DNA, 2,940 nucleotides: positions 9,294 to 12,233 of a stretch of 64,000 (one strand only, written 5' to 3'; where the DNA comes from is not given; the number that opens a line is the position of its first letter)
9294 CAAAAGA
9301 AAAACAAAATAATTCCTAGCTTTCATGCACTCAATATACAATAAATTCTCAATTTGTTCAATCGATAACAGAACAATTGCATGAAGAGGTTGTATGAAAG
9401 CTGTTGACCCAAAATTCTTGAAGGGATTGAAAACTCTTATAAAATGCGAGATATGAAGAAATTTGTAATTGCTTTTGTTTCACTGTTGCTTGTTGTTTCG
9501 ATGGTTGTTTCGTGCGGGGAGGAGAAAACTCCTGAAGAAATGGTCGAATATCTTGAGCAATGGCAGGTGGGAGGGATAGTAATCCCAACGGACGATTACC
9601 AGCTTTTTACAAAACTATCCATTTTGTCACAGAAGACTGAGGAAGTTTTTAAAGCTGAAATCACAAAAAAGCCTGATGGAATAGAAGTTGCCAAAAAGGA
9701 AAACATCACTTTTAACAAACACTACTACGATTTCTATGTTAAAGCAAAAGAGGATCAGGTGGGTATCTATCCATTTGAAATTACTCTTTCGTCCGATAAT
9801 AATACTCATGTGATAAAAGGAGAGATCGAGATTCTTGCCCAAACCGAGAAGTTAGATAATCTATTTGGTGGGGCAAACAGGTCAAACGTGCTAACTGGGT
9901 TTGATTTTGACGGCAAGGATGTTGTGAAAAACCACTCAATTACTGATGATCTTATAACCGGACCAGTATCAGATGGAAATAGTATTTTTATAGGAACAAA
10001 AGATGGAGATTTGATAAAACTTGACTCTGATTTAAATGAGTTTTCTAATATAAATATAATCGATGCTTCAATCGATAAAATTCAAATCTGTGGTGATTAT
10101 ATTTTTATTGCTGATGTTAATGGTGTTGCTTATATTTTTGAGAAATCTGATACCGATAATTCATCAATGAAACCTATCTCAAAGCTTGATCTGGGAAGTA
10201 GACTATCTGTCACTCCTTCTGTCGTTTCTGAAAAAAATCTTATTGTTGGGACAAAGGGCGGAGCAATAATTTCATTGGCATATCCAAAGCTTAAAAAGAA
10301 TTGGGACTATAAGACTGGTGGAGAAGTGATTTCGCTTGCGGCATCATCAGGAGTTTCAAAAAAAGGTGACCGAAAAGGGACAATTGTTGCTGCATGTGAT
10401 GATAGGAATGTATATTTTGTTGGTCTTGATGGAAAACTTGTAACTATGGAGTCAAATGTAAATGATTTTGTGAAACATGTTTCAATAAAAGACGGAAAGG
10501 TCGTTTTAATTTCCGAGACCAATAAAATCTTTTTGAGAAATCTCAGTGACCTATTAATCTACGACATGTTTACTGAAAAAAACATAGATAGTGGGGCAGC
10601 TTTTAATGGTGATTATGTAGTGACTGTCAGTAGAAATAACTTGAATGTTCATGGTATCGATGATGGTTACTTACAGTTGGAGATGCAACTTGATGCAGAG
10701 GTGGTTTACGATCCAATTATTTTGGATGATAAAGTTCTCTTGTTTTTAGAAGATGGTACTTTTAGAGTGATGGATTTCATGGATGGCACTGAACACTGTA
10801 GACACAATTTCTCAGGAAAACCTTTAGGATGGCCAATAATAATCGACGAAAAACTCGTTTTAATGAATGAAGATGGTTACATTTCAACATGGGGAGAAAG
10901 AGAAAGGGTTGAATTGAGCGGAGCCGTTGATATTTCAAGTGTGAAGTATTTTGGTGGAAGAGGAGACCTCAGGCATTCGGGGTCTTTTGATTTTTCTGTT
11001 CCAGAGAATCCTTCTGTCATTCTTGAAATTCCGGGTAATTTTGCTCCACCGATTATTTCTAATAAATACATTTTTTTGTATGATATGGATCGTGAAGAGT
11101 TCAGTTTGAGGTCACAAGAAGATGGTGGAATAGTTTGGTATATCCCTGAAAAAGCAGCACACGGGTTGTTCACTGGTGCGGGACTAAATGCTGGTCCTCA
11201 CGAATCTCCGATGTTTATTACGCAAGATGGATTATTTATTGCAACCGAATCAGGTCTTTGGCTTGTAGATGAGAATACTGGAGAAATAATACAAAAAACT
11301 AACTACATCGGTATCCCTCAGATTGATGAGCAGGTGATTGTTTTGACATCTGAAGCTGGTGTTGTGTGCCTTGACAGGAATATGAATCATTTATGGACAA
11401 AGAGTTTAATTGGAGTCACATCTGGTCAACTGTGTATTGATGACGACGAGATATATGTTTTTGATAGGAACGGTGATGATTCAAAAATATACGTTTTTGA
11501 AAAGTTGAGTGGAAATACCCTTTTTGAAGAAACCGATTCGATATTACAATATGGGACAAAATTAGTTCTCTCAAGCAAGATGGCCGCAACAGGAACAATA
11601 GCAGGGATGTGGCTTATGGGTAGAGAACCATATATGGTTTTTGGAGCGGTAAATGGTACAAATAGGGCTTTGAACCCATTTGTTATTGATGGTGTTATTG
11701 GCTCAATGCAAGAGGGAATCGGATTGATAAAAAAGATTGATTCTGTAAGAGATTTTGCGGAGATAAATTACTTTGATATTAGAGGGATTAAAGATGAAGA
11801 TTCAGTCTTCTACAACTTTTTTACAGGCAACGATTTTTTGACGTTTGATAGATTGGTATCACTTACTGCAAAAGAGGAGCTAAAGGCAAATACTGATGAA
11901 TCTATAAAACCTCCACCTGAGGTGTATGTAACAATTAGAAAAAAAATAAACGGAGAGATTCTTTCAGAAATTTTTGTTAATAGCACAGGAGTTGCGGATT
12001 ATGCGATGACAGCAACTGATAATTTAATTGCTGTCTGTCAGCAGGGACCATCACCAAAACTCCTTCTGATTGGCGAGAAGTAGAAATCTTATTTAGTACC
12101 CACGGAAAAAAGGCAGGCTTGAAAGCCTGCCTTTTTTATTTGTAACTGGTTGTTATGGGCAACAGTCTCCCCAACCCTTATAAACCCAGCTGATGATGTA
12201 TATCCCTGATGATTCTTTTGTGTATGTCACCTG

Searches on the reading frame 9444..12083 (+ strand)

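Call 5: search_protein_families(library=pfam, proteins=[window:9444-12083:+], max_evalue=0.001)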
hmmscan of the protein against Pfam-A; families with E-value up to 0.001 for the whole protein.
window:9444-12083:+ (879 aa): 3 families
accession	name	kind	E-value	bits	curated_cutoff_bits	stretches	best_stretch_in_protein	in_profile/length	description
PF13360.13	PQQ_2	-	5.6e-13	49.5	27.6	0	379-450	23-95/233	Outer membrane protein assembly factor BamB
PF13570.13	Beta-prop_ACSF4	-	6.5e-12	45.9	133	1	241-483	38-287/329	Beta-alanine-activating enzyme, beta-propeller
PF23414.1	Beta-prop_EML_2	-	0.00026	20.9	90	0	147-236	19-112/266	Echinoderm microtubule-associated protein second beta-propeller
